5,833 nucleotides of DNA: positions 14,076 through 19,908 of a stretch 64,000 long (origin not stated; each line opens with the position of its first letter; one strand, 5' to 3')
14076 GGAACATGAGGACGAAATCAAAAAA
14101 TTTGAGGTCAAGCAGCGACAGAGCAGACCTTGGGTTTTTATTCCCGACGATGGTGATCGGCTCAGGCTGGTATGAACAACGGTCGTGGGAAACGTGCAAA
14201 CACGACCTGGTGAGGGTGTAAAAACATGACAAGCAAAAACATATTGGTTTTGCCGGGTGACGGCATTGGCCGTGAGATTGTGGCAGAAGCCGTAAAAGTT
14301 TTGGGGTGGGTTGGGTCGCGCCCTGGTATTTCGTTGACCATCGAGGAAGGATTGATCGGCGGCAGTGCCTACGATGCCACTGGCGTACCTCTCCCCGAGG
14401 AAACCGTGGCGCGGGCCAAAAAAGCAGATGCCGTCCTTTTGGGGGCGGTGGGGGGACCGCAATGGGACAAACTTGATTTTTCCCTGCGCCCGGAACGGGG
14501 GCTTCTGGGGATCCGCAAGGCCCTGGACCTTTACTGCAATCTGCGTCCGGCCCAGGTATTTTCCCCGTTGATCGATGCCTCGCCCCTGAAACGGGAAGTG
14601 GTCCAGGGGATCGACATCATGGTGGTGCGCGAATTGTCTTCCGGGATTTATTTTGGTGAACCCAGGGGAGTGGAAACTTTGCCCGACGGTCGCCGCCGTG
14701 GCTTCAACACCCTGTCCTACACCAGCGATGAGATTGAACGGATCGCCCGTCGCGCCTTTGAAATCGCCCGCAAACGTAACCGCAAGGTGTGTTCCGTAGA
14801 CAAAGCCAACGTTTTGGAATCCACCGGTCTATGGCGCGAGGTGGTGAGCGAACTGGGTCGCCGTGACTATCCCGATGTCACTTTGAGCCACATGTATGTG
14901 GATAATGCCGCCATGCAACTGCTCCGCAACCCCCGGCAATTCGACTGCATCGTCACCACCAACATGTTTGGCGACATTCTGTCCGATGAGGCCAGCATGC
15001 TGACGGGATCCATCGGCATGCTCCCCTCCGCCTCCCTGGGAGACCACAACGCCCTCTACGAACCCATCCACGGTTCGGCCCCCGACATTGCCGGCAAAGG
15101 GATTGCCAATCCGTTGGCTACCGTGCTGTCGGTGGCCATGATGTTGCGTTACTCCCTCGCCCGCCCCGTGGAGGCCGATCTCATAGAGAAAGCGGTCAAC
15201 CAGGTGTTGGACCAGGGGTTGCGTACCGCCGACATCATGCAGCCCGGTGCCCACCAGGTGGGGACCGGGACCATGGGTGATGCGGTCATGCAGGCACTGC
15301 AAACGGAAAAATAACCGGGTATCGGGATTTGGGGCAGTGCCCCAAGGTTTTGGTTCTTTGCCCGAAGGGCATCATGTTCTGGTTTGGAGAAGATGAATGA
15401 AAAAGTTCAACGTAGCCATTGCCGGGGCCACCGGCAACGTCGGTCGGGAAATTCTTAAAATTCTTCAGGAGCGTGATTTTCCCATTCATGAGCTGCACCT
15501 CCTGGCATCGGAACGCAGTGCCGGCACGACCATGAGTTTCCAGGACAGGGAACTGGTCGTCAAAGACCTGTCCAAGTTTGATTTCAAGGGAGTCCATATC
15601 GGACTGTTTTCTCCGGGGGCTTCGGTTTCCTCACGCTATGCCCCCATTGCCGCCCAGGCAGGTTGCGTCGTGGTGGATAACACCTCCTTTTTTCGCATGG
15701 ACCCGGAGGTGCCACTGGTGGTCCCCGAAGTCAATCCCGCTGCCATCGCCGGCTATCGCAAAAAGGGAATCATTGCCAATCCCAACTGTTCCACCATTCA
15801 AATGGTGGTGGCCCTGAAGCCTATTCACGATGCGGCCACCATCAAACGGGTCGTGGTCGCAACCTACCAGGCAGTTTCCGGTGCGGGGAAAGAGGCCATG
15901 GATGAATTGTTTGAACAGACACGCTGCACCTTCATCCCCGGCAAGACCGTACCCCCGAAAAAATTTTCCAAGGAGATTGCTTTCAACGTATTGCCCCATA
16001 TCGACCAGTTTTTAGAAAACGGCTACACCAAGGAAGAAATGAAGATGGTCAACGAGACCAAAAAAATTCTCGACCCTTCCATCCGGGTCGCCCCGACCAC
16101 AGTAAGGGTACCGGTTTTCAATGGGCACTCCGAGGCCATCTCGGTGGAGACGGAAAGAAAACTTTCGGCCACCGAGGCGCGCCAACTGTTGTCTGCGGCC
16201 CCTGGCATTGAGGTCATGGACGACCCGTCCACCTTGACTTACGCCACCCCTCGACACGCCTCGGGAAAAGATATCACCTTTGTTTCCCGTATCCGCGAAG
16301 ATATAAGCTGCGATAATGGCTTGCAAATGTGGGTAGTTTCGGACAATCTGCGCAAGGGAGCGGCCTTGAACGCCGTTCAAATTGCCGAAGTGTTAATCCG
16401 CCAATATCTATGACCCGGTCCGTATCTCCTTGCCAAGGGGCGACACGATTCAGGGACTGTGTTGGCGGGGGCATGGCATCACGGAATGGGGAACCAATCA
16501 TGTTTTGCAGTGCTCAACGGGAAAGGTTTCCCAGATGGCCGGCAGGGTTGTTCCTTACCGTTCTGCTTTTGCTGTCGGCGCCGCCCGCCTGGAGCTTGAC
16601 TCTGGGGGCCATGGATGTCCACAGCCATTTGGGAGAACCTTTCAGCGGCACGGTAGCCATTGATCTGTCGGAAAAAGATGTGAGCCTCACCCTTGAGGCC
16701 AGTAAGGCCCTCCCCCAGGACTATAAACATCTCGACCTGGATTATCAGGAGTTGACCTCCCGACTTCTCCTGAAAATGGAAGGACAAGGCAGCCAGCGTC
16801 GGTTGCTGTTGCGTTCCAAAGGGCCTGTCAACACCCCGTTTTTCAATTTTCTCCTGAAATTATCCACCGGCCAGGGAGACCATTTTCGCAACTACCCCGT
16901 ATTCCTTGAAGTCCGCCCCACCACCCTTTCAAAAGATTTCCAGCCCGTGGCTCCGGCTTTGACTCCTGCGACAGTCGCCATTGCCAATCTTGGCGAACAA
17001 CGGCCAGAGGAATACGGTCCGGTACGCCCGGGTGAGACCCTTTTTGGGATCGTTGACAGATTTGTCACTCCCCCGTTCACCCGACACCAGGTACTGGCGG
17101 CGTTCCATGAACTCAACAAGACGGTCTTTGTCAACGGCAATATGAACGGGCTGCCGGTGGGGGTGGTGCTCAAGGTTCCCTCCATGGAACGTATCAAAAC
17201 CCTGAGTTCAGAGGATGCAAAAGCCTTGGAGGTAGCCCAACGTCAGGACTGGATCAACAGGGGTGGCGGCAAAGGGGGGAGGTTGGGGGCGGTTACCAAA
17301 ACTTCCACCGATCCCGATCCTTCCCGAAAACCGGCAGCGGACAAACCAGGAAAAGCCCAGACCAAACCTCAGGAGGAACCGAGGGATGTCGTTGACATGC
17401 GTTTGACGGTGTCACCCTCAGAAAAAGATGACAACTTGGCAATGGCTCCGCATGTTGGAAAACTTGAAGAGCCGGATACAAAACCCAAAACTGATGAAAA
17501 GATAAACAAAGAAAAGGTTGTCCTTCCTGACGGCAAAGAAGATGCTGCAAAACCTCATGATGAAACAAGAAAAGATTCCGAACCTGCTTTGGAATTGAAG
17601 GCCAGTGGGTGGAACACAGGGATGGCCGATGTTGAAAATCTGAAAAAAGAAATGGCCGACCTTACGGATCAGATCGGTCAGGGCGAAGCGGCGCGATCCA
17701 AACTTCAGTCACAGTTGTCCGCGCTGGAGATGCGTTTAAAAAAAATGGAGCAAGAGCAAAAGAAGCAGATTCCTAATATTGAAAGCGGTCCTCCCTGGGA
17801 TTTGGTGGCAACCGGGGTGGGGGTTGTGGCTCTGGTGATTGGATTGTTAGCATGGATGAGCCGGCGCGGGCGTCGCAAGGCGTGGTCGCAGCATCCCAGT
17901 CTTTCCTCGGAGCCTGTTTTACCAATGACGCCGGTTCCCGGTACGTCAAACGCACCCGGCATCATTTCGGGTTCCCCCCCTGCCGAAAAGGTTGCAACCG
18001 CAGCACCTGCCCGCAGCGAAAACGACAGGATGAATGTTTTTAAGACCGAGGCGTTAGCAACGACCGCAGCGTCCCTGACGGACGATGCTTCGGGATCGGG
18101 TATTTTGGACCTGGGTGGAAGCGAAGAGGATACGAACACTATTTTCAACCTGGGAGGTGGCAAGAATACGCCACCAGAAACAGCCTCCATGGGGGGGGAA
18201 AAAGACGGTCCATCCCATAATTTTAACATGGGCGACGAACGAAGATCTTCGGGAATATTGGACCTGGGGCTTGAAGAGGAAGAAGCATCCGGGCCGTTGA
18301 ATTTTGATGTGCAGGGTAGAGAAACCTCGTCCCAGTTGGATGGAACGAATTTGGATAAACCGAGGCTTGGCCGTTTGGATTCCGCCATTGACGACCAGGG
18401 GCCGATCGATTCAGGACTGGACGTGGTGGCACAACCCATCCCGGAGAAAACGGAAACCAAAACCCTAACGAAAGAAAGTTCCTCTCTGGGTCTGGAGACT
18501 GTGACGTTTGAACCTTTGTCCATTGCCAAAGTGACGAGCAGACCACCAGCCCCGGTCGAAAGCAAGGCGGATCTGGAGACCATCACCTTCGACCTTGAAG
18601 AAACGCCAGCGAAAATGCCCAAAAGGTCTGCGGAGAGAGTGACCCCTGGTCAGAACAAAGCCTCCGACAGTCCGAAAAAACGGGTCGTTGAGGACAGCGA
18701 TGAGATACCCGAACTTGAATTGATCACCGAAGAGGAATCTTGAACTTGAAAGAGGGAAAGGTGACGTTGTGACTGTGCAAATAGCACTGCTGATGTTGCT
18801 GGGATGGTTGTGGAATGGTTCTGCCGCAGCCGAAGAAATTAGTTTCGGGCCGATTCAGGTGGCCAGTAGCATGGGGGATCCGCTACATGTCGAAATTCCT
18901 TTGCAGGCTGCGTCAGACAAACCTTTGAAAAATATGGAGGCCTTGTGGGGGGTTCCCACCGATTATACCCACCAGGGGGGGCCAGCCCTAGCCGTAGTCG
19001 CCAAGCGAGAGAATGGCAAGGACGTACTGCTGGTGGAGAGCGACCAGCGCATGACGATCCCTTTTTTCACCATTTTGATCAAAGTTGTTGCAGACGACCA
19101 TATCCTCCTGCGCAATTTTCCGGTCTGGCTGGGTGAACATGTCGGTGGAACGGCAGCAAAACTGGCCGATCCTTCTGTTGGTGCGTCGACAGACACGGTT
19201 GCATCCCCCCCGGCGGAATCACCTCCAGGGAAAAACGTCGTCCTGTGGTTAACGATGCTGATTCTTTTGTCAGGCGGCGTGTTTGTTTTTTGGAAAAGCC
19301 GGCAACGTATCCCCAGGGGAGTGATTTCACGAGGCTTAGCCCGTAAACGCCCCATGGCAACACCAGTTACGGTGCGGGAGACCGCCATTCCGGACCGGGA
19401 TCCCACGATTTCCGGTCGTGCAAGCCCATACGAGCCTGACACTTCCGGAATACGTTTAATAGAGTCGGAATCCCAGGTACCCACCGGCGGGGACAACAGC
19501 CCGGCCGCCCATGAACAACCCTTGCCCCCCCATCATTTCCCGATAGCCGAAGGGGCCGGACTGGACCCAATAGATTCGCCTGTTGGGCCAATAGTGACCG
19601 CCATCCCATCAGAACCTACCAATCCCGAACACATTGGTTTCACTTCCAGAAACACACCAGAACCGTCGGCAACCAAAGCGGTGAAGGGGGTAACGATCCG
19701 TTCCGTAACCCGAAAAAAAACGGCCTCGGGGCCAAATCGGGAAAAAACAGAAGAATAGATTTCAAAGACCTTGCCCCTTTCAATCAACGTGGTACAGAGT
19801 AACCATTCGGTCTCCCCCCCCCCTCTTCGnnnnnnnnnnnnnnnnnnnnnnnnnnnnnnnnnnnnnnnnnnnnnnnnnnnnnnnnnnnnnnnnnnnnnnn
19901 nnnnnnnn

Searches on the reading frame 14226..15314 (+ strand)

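Call 40: search_protein_families(library=pfam, proteins=[window:14226-15314:+], max_evalue=0.00001)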
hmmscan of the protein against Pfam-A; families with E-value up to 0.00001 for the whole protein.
window:14226-15314:+ (362 aa): 1 family
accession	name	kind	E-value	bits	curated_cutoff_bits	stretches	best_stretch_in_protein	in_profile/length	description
PF00180.25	Iso_dh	-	7.7e-137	456.6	27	1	5-354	1-348/348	Isocitrate/isopropylmalate dehydrogenase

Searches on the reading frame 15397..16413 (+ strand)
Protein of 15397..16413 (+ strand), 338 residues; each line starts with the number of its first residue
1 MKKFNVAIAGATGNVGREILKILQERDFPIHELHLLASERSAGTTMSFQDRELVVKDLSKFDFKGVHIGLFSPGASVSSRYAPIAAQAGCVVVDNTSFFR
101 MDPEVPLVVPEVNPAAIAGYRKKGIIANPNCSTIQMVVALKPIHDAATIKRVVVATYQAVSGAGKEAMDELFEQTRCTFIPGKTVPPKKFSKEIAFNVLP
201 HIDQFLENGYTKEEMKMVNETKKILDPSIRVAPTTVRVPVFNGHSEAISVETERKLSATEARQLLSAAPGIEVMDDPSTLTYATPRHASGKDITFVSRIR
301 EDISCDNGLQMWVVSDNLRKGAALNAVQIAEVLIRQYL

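Call 40: search_protein_families(library=pfam, proteins=[window:15397-16413:+], max_evalue=0.00001)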
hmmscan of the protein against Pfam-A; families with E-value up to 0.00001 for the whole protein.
window:15397-16413:+ (338 aa): 2 families
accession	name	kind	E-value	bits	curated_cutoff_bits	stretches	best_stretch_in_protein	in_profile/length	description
PF02774.23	Semialdhyde_dhC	-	2.3e-55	188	26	1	140-320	1-184/184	Semialdehyde dehydrogenase, dimerisation domain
PF01118.30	Semialdhyde_dh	-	5.3e-34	117.7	26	1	5-118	1-119/121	Semialdehyde dehydrogenase, NAD binding domain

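Call 71: find_homologous_proteins(query=window:15397-16413:+, max_evalue=1e-120)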
Query window:15397-16413:+ (338 aa): 6505 proteins with E <= 1e-120 among 8000 candidates; the best 120 are listed.
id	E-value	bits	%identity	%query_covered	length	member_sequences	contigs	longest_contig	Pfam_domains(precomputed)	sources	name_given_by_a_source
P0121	3.0e-219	744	100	100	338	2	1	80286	PF02774.24,PF01118.31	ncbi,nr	ncbi:MAG: aspartate semialdehyde dehydrogenase [Magnetococcales bacterium]|nr:aspartate semialdehyde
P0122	7.1e-198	674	87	100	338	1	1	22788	PF02774.24,PF01118.31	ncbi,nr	ncbi:MAG: aspartate-semialdehyde dehydrogenase [Magnetococcales bacterium]|nr:aspartate-semialdehyde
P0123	7.2e-197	671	88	100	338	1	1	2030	PF02774.24,PF01118.31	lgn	-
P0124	3.4e-195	665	88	100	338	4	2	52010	PF02774.24,PF01118.31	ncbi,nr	ncbi:MAG: aspartate-semialdehyde dehydrogenase [Magnetococcales bacterium]|nr:aspartate-semialdehyde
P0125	5.5e-194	661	87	100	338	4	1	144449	PF02774.24,PF01118.31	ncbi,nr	ncbi:MAG: aspartate-semialdehyde dehydrogenase [Magnetococcales bacterium]|nr:aspartate-semialdehyde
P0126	2.0e-188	643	85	100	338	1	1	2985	PF02774.24,PF01118.31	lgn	-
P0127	8.5e-188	641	84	100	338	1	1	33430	PF02774.24,PF01118.31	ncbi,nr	ncbi:MAG: aspartate-semialdehyde dehydrogenase [Magnetococcales bacterium]|nr:aspartate-semialdehyde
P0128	1.5e-187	640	84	100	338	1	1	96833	PF02774.24,PF01118.31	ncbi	ncbi:MAG: aspartate-semialdehyde dehydrogenase [Magnetococcus sp. THC-1_WYH]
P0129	4.4e-185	632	84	100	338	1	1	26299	PF02774.24,PF01118.31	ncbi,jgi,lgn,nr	ncbi:MAG: aspartate-semialdehyde dehydrogenase [Nitrospirae bacterium]|nr:aspartate-semialdehyde deh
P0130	6.8e-172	589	79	100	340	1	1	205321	PF02774.24,PF01118.31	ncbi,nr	ncbi:MAG: aspartate-semialdehyde dehydrogenase [Magnetococcales bacterium]|nr:aspartate-semialdehyde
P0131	5.2e-171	586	79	100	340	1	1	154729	PF02774.24,PF01118.31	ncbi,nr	ncbi:MAG: aspartate-semialdehyde dehydrogenase [Magnetococcales bacterium]|nr:aspartate-semialdehyde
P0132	5.1e-170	583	78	100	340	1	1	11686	PF02774.24,PF01118.31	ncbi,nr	ncbi:MAG: aspartate-semialdehyde dehydrogenase [Magnetococcales bacterium]|nr:aspartate-semialdehyde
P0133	1.3e-169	581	78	100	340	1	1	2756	PF02774.24,PF01118.31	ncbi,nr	ncbi:MAG: aspartate-semialdehyde dehydrogenase [Magnetococcales bacterium]|nr:aspartate-semialdehyde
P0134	1.5e-169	581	78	100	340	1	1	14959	PF02774.24,PF01118.31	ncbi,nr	ncbi:MAG: aspartate-semialdehyde dehydrogenase [Magnetococcales bacterium]|nr:aspartate-semialdehyde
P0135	5.6e-168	576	75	100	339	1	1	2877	PF02774.24,PF01118.31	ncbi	-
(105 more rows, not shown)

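Call 72: find_encoding_contigs(protein=P0124, flank=6000, max_places=2)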
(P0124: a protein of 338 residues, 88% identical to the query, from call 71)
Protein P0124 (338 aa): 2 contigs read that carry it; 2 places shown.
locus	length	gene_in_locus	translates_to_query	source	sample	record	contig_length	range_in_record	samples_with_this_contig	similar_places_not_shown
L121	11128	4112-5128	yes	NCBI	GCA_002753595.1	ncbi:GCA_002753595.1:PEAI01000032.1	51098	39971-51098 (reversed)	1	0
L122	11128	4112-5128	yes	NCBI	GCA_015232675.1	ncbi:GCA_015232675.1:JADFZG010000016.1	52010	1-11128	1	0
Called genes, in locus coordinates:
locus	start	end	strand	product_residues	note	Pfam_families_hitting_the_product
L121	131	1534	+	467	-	PF00330:Aconitase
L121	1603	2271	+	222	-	PF02798:GST_N (weak), PF13417:GST_N_3, PF22441:CLIC-like_N (weak), PF13409:GST_N_2, PF13410:GST_C_2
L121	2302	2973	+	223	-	PF00694:Aconitase_C, PF27512:LeuD, PF27434:LeuD_C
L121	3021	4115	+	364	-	PF00180:Iso_dh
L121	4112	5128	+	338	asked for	PF01118:Semialdhyde_dh, PF02774:Semialdhyde_dhC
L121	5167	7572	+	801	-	PF25800:FimV_N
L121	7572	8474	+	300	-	PF25800:FimV_N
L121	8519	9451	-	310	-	-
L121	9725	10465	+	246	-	-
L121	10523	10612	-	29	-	-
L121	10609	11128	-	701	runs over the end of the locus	PF22673:MCP-like_PDC_1, PF02743:dCache_1, PF00211:Guanylate_cyc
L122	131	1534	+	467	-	PF00330:Aconitase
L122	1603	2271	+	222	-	PF02798:GST_N (weak), PF13417:GST_N_3, PF22441:CLIC-like_N (weak), PF13409:GST_N_2, PF13410:GST_C_2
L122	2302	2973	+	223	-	PF00694:Aconitase_C, PF27512:LeuD, PF27434:LeuD_C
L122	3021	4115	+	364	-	PF00180:Iso_dh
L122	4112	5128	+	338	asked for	PF01118:Semialdhyde_dh, PF02774:Semialdhyde_dhC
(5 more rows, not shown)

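Call 73: find_encoding_contigs(protein=P0125, flank=6000, max_places=2)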
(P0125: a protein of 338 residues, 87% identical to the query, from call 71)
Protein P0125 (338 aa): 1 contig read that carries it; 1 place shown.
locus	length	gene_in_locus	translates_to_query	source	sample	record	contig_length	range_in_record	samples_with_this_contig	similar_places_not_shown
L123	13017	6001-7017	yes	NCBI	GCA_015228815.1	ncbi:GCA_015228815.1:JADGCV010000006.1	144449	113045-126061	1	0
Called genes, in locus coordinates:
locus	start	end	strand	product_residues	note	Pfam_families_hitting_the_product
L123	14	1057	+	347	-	PF00849:PseudoU_synth_2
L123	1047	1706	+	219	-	PF00702:Hydrolase, PF12710:HAD, PF13419:HAD_2, PF13242:Hydrolase_like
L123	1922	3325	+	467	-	PF00330:Aconitase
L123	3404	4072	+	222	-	PF02798:GST_N (weak), PF13417:GST_N_3, PF13409:GST_N_2, PF13410:GST_C_2 (faint)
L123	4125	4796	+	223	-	PF00694:Aconitase_C, PF27512:LeuD, PF27434:LeuD_C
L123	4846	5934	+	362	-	PF00180:Iso_dh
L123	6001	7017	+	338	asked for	PF01118:Semialdhyde_dh, PF02774:Semialdhyde_dhC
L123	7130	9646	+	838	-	PF25800:FimV_N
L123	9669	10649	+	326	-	-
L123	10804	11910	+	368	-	-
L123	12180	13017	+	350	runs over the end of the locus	PF20706:GT4-conflict (weak), PF00534:Glycos_transf_1, PF13692:Glyco_trans_1_4, PF13524:Glyco_trans_1_2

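Call 74: find_encoding_contigs(protein=P0122, flank=6000, max_places=2)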
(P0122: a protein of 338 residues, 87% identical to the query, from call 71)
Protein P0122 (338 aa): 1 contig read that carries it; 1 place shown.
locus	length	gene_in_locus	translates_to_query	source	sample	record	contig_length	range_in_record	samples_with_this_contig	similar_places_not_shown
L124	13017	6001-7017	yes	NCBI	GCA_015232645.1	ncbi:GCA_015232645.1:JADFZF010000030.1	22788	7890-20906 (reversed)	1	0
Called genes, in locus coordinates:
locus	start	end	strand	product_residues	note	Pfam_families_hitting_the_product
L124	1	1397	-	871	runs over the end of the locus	PF00753:Lactamase_B, PF23023:Anti-Pycsar_Apyc1, PF12706:Lactamase_B_2, PF00027:cNMP_binding, PF01814:Hemerythrin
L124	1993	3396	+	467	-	PF00330:Aconitase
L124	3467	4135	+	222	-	PF02798:GST_N (weak), PF13417:GST_N_3, PF13409:GST_N_2, PF13410:GST_C_2 (weak)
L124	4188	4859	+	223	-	PF00694:Aconitase_C, PF27512:LeuD, PF27434:LeuD_C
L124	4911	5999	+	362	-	PF00180:Iso_dh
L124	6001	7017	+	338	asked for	PF01118:Semialdhyde_dh, PF02774:Semialdhyde_dhC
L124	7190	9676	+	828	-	PF25800:FimV_N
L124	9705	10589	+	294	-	PF25800:FimV_N (weak)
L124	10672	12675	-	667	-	PF25487:ETR1_N, PF00989:PAS (weak), PF08447:PAS_3 (weak), PF08448:PAS_4, PF13426:PAS_9, PF00512:HisKA, PF02518:HATPase_c, PF00072:Response_reg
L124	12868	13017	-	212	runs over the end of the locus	PF02630:SCO1-SenC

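Call 75: find_encoding_contigs(protein=P0121, flank=1000, max_places=2)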
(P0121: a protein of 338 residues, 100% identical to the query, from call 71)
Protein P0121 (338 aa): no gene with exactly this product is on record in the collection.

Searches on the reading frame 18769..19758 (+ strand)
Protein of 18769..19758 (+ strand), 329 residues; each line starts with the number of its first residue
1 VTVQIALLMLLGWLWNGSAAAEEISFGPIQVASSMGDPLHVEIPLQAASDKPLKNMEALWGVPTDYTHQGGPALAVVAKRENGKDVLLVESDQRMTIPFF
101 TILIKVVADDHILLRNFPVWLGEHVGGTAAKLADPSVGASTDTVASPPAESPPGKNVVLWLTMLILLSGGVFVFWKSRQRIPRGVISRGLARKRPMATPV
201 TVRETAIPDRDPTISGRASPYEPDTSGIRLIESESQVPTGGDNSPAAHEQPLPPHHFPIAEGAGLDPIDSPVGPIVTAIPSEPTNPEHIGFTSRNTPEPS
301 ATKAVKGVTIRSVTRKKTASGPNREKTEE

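Call 40: search_protein_families(library=pfam, proteins=[window:18769-19758:+], max_evalue=0.00001)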
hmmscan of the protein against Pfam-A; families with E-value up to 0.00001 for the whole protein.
window:18769-19758:+ (329 aa): 1 family
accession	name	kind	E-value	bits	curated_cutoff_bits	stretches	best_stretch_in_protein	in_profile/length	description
PF25800.1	FimV_N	-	1.1e-09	38.8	27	1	25-121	2-105/108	FimV N-terminal domain Ig-like domain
